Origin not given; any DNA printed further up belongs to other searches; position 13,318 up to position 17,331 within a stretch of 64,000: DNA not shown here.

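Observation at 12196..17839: Atypical Tat-dependent molybdoenzyme: 1237-aa catalytic subunit with a C-terminal membrane anchor, plus a DmsB-like FeS subunit with its own Tat signal, a TorD chaperone and a cytochrome b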

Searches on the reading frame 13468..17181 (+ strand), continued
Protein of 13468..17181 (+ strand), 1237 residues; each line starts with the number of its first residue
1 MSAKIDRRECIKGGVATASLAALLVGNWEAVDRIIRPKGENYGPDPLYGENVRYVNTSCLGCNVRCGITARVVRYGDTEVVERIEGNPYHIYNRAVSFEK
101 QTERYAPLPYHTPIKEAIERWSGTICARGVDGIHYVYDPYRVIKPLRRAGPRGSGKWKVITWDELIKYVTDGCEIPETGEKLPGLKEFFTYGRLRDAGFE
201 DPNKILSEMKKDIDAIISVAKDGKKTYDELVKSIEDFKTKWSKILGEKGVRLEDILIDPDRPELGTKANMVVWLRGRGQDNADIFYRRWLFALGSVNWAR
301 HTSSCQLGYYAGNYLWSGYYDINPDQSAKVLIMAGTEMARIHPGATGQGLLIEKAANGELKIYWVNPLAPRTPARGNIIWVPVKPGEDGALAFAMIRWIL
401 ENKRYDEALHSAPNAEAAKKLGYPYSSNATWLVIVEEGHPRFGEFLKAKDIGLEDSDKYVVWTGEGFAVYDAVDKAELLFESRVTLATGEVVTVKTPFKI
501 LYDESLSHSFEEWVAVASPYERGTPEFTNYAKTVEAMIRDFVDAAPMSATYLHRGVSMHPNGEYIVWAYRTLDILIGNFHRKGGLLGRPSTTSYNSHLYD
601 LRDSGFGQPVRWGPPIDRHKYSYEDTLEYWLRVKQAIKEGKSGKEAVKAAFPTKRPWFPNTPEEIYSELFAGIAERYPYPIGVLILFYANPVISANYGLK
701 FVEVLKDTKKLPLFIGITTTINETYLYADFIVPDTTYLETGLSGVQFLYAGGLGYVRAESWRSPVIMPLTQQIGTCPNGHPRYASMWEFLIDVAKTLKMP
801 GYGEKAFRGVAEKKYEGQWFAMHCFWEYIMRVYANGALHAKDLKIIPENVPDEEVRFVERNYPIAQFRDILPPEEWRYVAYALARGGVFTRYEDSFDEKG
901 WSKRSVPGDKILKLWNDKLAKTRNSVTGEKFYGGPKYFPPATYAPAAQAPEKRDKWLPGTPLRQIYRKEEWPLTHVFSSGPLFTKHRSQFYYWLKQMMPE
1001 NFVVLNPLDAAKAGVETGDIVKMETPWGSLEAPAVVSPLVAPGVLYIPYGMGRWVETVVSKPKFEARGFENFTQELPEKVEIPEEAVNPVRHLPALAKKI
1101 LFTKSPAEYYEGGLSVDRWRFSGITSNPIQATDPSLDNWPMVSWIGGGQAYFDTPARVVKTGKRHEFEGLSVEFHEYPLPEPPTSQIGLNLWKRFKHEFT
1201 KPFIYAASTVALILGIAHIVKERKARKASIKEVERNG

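Call 11: find_encoding_contigs(protein=P0005, flank=6000, max_places=2)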
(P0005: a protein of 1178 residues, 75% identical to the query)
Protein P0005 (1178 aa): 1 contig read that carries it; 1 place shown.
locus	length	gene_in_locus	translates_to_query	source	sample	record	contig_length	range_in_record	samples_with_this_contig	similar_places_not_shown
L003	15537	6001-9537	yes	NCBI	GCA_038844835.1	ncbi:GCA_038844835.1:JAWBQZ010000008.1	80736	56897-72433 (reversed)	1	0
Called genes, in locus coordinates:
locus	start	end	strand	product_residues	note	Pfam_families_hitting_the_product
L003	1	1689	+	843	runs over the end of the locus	PF00384:Molybdopterin, PF01568:Molydop_binding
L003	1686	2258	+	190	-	PF12838:Fer4_7, PF13237:Fer4_10 (weak), PF13247:Fer4_11, PF12838:Fer4_7 (weak), PF13187:Fer4_9 (weak), PF12797:Fer4_2 (weak), PF12837:Fer4_6, PF00037:Fer4, +4 more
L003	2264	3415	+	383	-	PF03916:NrfD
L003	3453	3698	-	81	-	-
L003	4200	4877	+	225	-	PF12838:Fer4_7 (weak), PF13237:Fer4_10 (weak), PF13247:Fer4_11, PF13187:Fer4_9 (weak), PF12797:Fer4_2 (weak), PF00037:Fer4, PF12837:Fer4_6, PF13237:Fer4_10, +6 more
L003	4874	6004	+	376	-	-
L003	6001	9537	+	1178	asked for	PF04879:Molybdop_Fe4S4 (faint), PF00384:Molybdopterin (weak), PF01568:Molydop_binding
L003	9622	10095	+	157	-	-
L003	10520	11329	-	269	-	PF01814:Hemerythrin (weak)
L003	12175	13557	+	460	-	PF27234:MJ0013, PF01385:OrfB_IS605 (weak), PF07282:Cas12f1-like_TNB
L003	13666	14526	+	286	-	PF12679:ABC2_membrane_2, PF12730:ABC2_membrane_4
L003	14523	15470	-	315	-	PF02272:DHHA1 (weak)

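Call 21: find_related_loci(query=A1, collection=genome_contigs, flank=7000)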
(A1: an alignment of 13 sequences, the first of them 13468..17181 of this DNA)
Query A1 (1237 aa) in genome_contigs; peptide patterns used: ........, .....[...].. (x = any residue, [..] = any of these).
178 stretches matched a pattern; 158 encode a relative of the query (tblastn E <= 1e-3); the best 80 are kept; 80 distinct loci.
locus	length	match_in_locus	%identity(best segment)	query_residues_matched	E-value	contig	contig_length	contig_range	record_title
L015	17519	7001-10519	75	1-1169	0e+0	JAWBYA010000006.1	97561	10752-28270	MAG: Sulfolobales archaeon isolate JZ-1_201901_bins_11 JZ-1_201901_bins_11_scaffold_6, whole genome shotgun sequence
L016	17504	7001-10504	68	3-1168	0e+0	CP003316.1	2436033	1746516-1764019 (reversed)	Pyrobaculum oguniense TE7, complete genome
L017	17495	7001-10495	79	4-1168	0e+0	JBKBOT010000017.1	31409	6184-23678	MAG: Pyrobaculum sp. isolate 21I_056.bin.4 NODE_17_length_31409_cov_9.679401, whole genome shotgun sequence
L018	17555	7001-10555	62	1-1180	0e+0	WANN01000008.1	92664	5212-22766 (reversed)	MAG: Thermoproteaceae archaeon isolate S141_100_esom k151_155341, whole genome shotgun sequence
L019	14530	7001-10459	63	1-1172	0e+0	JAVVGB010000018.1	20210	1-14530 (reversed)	MAG: Thermoproteota archaeon isolate PSS.bin.16 NODE_339_length_20210_cov_123.314413, whole genome shotgun sequence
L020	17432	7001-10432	62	9-1168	0e+0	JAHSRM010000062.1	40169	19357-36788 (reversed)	MAG: Candidatus Benthortus lauensis isolate T2-175 k151_263347, whole genome shotgun sequence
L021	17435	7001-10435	61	7-1168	0e+0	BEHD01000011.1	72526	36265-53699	Archaeon HR01 DNA, contig: NODE_164_11, isolate: HRbin01, whole genome shotgun sequence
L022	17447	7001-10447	60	3-1168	0e+0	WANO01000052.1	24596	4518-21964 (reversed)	MAG: Desulfurococcales archaeon isolate S141_106_esom k151_29128, whole genome shotgun sequence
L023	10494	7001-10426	61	10-1168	0e+0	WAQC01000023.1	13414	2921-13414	MAG: Candidatus Pelearchaeum sp. isolate S146_89_esom k151_184850, whole genome shotgun sequence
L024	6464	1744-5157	60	5-1167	0e+0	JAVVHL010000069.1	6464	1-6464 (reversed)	MAG: Candidatus Calditenuis sp. isolate PSP.bin.8 NODE_1910_length_6464_cov_129.079732, whole genome shotgun sequence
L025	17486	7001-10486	60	1-1168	0e+0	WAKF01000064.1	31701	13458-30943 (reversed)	MAG: Aeropyrum sp. isolate S012_63_esom k151_343640, whole genome shotgun sequence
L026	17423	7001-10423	60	5-1168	0e+0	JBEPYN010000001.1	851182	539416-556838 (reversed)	MAG: Nitrososphaerota archaeon isolate 03V1_S199.concoct.093 NODE_4_length_851182_cov_7.010482, whole genome shotgun seq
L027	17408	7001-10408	60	5-1163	0e+0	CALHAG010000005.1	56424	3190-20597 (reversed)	MAG: Candidatus Caldarchaeum subterraneum isolate H1_Bin_METABAT__153_1_1 genome assembly, contig: c_000000229582, whole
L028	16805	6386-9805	60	5-1167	0e+0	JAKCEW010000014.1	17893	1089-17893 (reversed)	MAG: Candidatus Terraquivivens yellowstonensis isolate LGB-05.bin.49 NODE_1071_length_17893_cov_62.621258, whole genome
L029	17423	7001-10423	59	5-1167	0e+0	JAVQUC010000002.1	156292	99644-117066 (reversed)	MAG: Candidatus Caldarchaeum sp. isolate SKYBB_hs_bin7 NODE_160_length_156292_cov_340.680127, whole genome shotgun seque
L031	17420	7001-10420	60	5-1167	0e+0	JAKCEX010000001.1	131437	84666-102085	MAG: Candidatus Geocrenenecus arthurdayi isolate LGB-05.bin.6 NODE_31_length_131437_cov_91.335868, whole genome shotgun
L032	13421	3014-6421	58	10-1167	0e+0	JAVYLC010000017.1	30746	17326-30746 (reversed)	MAG: Nitrososphaerota archaeon isolate BF2_201808_bins_8 BF2_201808_bins_8_scaffold_17, whole genome shotgun sequence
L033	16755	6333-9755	59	5-1167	0e+0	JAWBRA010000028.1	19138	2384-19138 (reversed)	MAG: Candidatus Caldarchaeum sp. isolate JZ-1_201705_bins_59 JZ-1_201705_bins_59_scaffold_28, whole genome shotgun seque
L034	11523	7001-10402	58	10-1167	0e+0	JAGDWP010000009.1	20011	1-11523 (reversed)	MAG: Nitrososphaerales archaeon isolate KUA_Bin06 NODE_492_length_20011_cov_16.695330, whole genome shotgun sequence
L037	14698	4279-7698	59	5-1167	0e+0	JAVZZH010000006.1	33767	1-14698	MAG: Candidatus Caldarchaeum sp. isolate JZ-3_201907_bins_57 JZ-3_201907_bins_57_scaffold_6, whole genome shotgun sequen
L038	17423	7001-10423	57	5-1167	0e+0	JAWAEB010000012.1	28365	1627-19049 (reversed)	MAG: Nitrososphaerota archaeon isolate QQ_201901_bins_112 QQ_201901_bins_112_scaffold_12, whole genome shotgun sequence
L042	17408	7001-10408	57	5-1167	0e+0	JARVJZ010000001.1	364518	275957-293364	MAG: Nitrososphaeria archaeon isolate DRTY6_bin.124 NODE_1_length_364518_cov_8.24347, whole genome shotgun sequence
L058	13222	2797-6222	58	5-1167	0e+0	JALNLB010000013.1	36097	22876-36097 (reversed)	MAG: Candidatus Terraquivivens ruidianensis isolate JZ-2.bins.210.201808 NODE_1902_length_36097_cov_1.330664, whole geno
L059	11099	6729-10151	59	5-1167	0e+0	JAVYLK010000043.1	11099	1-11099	MAG: Candidatus Caldarchaeum sp. isolate BF3_201808_bins_33 BF3_201808_bins_33_scaffold_43, whole genome shotgun sequenc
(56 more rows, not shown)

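Call 43: find_encoding_contigs(protein=P0132, flank=10000, max_places=2)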
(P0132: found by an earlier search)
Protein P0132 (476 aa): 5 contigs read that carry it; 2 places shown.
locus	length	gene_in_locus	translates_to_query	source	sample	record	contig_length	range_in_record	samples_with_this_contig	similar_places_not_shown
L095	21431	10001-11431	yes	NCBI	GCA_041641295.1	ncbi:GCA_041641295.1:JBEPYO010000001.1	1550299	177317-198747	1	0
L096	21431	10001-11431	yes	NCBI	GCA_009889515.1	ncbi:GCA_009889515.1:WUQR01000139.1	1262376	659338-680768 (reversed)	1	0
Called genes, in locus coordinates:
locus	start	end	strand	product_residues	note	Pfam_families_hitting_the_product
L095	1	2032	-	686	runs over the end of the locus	PF05378:Hydant_A_N, PF01968:Hydantoinase_A, PF19278:Hydant_A_C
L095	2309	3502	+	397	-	PF01926:MMR_HSR1, PF02421:FeoB_N (weak), PF08438:YGR210-like_G4, PF02824:TGS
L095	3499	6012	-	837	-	PF03104:DNA_pol_B_exo1, PF00136:DNA_pol_B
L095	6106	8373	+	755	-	PF06728:PIG-U, PF26314:MptA_B_family (weak), PF05007:Mannosyl_trans (weak)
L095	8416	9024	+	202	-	PF00333:Ribosomal_S5, PF03719:Ribosomal_S5_C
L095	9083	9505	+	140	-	PF00327:Ribosomal_L30 (weak)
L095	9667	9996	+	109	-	PF00828:Ribosomal_L27A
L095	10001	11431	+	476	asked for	PF00344:SecY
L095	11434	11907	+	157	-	PF01956:EMC3_TMCO1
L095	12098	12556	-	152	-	PF13189:Cytidylate_kin2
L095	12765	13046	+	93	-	-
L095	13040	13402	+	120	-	PF08068:DKCLD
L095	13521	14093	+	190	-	PF16198:TruB_C_2, PF01472:PUA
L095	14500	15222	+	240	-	PF00005:ABC_tran, PF13304:AAA_21 (weak)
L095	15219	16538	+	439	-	PF12679:ABC2_membrane_2, PF12698:ABC2_membrane_3, PF13346:ABC2_membrane_5 (weak)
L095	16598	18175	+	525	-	PF00528:BPD_transp_1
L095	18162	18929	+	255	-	PF00005:ABC_tran, PF13304:AAA_21 (weak)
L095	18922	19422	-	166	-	PF09821:AAA_assoc_C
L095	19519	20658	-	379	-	PF13528:Glyco_trans_1_3, PF04101:Glyco_tran_28_C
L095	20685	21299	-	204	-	PF01871:AMMECR1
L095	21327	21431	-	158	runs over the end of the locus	PF01927:Mut7-C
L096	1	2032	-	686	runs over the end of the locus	PF05378:Hydant_A_N, PF01968:Hydantoinase_A, PF19278:Hydant_A_C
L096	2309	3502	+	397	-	PF01926:MMR_HSR1, PF02421:FeoB_N (weak), PF08438:YGR210-like_G4, PF02824:TGS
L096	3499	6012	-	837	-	PF03104:DNA_pol_B_exo1, PF00136:DNA_pol_B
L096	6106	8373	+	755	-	PF06728:PIG-U, PF26314:MptA_B_family (weak), PF05007:Mannosyl_trans (weak)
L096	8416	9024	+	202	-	PF00333:Ribosomal_S5, PF03719:Ribosomal_S5_C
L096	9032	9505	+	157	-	PF00327:Ribosomal_L30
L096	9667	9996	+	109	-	PF00828:Ribosomal_L27A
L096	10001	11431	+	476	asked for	PF00344:SecY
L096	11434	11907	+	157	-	PF01956:EMC3_TMCO1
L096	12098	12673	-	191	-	PF02224:Cytidylate_kin (faint), PF13189:Cytidylate_kin2, PF13207:AAA_17 (weak), PF13238:AAA_18, PF13671:AAA_33 (faint)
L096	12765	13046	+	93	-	-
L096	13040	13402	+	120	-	PF08068:DKCLD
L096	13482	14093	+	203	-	PF16198:TruB_C_2, PF01472:PUA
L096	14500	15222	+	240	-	PF00005:ABC_tran, PF13304:AAA_21 (weak)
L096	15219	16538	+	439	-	PF12679:ABC2_membrane_2, PF12698:ABC2_membrane_3, PF13346:ABC2_membrane_5 (weak)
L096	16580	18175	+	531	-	PF00528:BPD_transp_1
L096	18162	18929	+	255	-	PF00005:ABC_tran, PF13304:AAA_21 (weak)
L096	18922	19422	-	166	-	PF09821:AAA_assoc_C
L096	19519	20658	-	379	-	PF13528:Glyco_trans_1_3, PF04101:Glyco_tran_28_C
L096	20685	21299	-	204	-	PF01871:AMMECR1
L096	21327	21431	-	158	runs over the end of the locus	PF01927:Mut7-C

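Call 73: predict_structure(alignment_id=A3)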
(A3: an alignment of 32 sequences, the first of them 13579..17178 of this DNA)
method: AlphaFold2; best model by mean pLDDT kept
length: 1200 residues; sequences in the alignment: 32
mean_pLDDT: 87.3   pTM: 0.88
mean pLDDT of the five models: 87.3, 86.7, 86.6, 86.4, 85.2
residues with pLDDT >= 90: 789; 70-90: 261; 50-70: 93; < 50: 57
segments of 3 or more residues with pLDDT < 50: 1-4, 949-954, 1138-1171, 1192-1200
pLDDT, mean of each block of 10 residues (from residue 1): 54 88 79 90 89 89 81 94 85 79 92 93 98 97 96 97 96 97 95 97 97 97 97 91 87 96 76 92 90 93 66 85 94 82 93 97 97 97 95 96 92 95 96 97 96 96 97 96 94 97 96 90 94 97 94 94 94 96 95 96 91 94 91 96 97 83 92 96 88 94 89 80 94 95 96 98 94 95 96 97 97 96 96 97 97 93 93 95 93 93 90 65 88 90 60 49 79 93 92 89 90 57 70 81 86 84 75 77 70 90 92 90 89 49 31 31 40 59 62 42
secondary structure, 60 per line:
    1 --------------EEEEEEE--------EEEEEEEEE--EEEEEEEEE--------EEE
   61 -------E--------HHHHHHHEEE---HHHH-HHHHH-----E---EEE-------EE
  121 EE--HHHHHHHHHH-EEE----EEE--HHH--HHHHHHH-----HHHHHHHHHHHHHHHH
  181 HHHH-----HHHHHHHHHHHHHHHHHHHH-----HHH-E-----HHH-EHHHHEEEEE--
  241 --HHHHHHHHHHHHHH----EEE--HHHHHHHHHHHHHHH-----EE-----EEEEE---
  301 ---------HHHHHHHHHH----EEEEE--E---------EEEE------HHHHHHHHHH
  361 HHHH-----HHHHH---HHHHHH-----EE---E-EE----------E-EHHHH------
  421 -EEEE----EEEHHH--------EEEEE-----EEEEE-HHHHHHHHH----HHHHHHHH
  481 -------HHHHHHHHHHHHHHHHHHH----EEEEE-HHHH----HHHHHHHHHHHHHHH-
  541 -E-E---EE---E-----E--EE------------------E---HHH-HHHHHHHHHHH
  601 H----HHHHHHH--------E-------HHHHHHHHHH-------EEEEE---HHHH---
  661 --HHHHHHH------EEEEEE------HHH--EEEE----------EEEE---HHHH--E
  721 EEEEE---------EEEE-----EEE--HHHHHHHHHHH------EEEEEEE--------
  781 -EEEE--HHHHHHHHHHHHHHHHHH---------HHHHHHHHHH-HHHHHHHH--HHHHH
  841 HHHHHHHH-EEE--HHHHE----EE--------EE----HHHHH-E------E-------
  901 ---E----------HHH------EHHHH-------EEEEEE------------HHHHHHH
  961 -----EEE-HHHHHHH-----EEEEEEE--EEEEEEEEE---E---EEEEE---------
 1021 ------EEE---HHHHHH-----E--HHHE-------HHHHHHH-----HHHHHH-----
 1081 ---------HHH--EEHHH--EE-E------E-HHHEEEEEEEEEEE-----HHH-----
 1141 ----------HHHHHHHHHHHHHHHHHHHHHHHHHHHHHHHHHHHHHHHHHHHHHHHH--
elements in order (helices of 4 or more, strands of 3 or more residues): E15-21 E30-38 E41-49 E58-60 H77-83 E84-86 H90-93 H95-99 E109-111 E119-122 H125-134 E136-138 E143-145 H153-159 H165-184 H190-209 H230-233 E234-238 H243-256 E261-263 H266-280 E293-297 H310-319 E324-328 E341-344 H351-364 H370-374 H378-383 H411-414 E422-425 E430-432 E444-448 E454-458 H460-468 H473-480 H488-506 E511-515 H517-520 H525-539 H590-601 H606-612 H629-638 E646-650 H654-657 H663-669 E676-681 E693-696 E707-710 H714-717 E720-725 E735-738 E744-746 H749-759 E766-772 E782-785 H788-805 H815-824 H826-833 H836-848 E850-852 H855-858 H880-884 H925-928 E936-941 H954-960 E966-968 H970-976 E982-988 E991-999 E1007-1011 E1027-1029 H1033-1038 H1058-1064 H1070-1075 E1117-1127 H1151-1198
